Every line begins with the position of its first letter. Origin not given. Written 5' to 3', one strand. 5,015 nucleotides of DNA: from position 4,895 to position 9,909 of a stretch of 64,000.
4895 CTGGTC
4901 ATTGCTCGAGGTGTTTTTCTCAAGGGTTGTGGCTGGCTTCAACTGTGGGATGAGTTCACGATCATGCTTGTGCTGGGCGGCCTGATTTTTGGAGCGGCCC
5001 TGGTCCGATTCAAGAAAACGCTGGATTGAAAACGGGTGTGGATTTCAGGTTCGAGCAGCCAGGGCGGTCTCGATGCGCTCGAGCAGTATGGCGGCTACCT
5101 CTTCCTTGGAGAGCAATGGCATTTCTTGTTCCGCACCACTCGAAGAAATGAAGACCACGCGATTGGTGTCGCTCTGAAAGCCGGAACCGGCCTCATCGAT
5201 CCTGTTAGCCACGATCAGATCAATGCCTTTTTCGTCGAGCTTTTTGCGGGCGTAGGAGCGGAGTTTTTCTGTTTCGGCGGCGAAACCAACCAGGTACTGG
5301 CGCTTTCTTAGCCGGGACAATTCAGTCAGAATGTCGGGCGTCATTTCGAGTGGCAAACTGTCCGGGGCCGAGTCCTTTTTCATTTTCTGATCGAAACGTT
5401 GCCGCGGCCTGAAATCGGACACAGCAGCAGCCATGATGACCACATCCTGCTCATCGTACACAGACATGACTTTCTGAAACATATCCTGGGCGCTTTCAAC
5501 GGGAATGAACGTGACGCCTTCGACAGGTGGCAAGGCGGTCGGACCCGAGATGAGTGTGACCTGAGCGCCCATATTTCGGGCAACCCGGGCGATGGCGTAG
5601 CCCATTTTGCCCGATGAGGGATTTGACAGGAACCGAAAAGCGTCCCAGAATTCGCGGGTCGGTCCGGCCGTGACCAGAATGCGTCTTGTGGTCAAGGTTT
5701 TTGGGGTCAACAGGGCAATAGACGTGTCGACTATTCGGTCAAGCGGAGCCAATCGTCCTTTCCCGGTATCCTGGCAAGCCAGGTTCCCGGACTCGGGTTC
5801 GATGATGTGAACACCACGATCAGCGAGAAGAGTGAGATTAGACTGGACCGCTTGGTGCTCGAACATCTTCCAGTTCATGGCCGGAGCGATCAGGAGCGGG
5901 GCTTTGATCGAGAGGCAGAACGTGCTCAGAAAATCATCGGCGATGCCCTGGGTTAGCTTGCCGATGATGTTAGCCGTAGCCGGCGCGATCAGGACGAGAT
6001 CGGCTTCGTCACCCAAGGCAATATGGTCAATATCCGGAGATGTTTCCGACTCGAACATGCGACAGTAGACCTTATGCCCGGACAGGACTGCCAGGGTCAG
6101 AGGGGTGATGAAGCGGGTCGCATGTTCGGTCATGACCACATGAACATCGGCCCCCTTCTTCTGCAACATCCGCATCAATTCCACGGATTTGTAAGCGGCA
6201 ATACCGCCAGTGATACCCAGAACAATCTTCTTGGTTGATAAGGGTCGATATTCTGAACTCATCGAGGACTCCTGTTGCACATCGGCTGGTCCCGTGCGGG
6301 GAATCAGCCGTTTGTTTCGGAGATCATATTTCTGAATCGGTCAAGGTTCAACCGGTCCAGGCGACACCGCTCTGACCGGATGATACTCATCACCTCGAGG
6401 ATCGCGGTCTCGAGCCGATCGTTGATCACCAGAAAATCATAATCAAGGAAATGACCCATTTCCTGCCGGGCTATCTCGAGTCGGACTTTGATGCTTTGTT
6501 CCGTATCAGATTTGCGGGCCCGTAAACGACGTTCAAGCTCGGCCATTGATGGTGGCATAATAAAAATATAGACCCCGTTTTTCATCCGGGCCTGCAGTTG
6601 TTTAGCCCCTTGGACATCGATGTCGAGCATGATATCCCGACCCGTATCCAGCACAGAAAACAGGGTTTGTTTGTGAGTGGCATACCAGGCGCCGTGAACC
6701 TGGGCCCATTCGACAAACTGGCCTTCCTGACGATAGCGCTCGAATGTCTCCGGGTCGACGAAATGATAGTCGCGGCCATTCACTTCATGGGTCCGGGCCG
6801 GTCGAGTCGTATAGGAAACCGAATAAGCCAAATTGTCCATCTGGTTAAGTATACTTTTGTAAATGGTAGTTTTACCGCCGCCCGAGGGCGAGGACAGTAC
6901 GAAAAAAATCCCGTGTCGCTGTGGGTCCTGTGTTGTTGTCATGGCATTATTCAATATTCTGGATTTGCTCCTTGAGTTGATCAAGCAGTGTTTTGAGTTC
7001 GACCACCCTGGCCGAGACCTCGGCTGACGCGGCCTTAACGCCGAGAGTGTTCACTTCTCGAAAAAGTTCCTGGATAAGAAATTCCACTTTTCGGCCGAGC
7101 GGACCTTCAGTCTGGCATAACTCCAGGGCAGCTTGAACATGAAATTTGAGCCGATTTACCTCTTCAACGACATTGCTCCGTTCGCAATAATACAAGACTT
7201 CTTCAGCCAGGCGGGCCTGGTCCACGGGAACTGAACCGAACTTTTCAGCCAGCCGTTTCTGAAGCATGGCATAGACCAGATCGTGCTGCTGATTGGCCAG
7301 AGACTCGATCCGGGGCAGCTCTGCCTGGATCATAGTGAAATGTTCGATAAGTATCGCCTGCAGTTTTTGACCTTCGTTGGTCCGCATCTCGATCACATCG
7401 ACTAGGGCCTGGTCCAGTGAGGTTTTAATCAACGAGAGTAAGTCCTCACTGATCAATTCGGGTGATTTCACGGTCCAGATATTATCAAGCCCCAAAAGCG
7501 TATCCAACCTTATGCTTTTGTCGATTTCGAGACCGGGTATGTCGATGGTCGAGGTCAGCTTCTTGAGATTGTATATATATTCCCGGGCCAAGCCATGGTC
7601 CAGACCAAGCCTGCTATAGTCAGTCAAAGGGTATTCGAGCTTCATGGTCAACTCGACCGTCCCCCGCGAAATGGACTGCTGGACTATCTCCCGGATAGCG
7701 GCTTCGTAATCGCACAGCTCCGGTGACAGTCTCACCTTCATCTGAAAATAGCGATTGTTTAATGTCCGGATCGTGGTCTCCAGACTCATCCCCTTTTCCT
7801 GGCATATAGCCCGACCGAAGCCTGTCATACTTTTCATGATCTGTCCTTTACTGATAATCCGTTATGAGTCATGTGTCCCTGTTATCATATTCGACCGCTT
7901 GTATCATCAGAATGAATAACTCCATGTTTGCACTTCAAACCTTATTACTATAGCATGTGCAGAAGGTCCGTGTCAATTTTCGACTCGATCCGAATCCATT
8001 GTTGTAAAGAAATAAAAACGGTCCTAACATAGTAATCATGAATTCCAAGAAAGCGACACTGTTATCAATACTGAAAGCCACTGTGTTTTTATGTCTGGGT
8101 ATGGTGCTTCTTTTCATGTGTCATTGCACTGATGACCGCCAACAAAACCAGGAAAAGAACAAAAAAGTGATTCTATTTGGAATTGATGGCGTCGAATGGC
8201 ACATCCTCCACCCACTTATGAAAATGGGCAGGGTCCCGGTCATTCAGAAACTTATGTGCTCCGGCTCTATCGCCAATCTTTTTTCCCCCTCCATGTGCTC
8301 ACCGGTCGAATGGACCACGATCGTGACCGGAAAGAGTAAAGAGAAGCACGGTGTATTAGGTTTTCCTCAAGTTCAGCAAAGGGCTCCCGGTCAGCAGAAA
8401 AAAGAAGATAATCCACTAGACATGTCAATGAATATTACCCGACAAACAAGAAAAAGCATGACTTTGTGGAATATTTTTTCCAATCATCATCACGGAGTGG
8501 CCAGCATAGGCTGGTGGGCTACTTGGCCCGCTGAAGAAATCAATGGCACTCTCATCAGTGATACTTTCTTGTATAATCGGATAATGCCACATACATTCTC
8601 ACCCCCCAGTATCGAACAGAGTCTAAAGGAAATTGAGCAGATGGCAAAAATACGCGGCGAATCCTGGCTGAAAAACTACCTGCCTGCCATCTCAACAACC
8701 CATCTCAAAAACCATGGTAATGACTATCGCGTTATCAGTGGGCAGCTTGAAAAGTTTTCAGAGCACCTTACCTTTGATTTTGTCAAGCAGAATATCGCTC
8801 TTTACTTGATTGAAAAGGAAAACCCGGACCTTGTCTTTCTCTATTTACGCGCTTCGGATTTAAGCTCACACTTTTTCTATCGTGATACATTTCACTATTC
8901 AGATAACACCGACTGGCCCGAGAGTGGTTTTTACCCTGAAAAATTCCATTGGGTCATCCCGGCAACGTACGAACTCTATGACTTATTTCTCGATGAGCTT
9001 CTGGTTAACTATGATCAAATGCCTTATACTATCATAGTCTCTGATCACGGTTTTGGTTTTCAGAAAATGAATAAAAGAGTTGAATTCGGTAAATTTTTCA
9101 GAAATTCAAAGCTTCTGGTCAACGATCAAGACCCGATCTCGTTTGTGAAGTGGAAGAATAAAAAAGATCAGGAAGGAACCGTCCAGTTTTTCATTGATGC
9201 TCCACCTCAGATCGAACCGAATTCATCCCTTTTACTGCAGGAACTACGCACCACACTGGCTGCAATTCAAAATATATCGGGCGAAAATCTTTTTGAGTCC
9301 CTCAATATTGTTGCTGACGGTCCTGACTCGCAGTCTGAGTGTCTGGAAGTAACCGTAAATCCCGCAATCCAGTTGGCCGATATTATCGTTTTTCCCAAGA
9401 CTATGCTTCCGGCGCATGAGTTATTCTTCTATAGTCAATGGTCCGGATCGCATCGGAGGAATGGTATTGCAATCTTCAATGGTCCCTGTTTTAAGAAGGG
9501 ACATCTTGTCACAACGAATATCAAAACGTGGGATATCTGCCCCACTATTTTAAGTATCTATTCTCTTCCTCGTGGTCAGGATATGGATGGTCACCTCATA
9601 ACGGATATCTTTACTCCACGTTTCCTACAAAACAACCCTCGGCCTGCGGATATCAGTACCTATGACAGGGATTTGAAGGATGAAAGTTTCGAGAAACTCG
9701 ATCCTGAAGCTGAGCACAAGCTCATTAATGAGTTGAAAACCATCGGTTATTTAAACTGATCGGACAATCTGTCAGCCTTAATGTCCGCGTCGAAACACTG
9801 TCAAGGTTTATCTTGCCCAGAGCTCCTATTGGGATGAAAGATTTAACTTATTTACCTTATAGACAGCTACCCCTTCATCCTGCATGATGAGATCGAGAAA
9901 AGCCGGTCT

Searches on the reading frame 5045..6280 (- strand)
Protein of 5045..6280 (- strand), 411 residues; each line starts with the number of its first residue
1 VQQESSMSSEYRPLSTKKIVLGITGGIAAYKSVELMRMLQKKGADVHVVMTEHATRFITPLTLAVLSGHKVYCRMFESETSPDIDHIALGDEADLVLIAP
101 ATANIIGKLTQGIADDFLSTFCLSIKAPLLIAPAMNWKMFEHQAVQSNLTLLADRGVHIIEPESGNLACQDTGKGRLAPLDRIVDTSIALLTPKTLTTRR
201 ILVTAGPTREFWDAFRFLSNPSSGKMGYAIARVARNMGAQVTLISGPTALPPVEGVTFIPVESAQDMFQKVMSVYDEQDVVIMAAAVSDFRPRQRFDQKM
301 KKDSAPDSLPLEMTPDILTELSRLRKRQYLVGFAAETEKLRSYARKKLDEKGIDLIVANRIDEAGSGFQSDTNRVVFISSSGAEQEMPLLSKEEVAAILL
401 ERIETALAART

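Call 55: search_protein_families(library=pfam, proteins=[window:5045-6280:-])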
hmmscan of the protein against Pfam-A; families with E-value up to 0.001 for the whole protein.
window:5045-6280:- (411 aa): 2 families
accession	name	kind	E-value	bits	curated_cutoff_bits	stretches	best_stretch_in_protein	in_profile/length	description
PF04127.22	DFP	-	3.3e-71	239.4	22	1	197-378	2-186/186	DNA/pantothenate metabolism flavoprotein C-terminal domain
PF02441.25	Flavoprotein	-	1.8e-30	106.1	22.7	1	17-186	1-157/162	Flavoprotein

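Call 73: list_cluster_members(proteins=[window:5045-6280:-, window:6304-6984:-, window:14355-15788:+, window:24181-25155:-, window:23171-24112:+, window:21701-22981:-, window:27049-29361:-, window:29696-30154:-])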
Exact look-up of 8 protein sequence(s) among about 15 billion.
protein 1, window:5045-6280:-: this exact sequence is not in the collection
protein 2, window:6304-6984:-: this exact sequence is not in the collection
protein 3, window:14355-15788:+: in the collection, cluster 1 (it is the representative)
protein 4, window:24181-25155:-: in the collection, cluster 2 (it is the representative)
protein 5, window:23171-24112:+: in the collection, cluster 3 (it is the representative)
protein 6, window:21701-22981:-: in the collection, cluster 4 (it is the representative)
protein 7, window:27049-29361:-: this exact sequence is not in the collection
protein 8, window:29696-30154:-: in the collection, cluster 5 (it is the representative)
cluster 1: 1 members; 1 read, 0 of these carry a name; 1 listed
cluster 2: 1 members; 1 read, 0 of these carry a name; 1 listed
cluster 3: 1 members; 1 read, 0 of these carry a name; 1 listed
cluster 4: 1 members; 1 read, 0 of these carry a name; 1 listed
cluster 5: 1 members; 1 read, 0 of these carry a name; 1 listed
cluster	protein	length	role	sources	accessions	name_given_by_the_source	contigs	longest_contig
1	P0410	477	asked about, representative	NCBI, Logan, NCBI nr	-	-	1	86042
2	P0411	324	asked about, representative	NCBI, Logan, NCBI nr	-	-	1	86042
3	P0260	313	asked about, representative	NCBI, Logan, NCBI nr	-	-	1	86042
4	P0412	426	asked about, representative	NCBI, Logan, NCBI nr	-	-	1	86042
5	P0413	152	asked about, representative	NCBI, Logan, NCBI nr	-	-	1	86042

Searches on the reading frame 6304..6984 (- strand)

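Call 55: search_protein_families(library=pfam, proteins=[window:6304-6984:-])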
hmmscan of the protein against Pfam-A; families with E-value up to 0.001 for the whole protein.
window:6304-6984:- (226 aa): 1 family
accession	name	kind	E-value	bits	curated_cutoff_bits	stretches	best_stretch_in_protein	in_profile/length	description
PF00625.27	Guanylate_kin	-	9.2e-48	162.8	25.2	1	28-204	5-181/182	Guanylate kinase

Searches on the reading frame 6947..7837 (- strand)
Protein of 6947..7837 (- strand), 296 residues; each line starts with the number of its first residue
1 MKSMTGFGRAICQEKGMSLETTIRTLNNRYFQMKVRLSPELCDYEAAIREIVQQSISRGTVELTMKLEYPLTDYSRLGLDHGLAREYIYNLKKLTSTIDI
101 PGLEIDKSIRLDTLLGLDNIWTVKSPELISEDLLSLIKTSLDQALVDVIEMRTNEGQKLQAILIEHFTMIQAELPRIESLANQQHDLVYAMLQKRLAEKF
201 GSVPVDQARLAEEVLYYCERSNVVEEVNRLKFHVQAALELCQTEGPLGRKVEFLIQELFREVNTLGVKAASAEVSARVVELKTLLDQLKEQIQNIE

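Call 55: search_protein_families(library=pfam, proteins=[window:6947-7837:-])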
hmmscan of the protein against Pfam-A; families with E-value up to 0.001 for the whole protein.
window:6947-7837:- (296 aa): 2 families
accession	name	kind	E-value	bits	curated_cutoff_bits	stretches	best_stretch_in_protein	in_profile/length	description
PF08340.16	YicC-like_C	-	8.3e-34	116.7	27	1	177-296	1-120/120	Endoribonuclease YicC-like, C-terminal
PF03755.18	YicC-like_N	-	1e-33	117.4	25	1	1-160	1-155/156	Endoribonuclease YicC-like, N-terminal region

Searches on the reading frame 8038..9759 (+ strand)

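Call 7: search_protein_families(library=pfam, proteins=[window:8038-9759:+])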
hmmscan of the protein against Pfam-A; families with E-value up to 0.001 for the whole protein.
window:8038-9759:+ (573 aa): 1 family
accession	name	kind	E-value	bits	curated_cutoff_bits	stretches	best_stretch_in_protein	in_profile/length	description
PF01663.27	Phosphodiest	-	1.6e-19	71.1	23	1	44-373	1-256/342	Type I phosphodiesterase / nucleotide pyrophosphatase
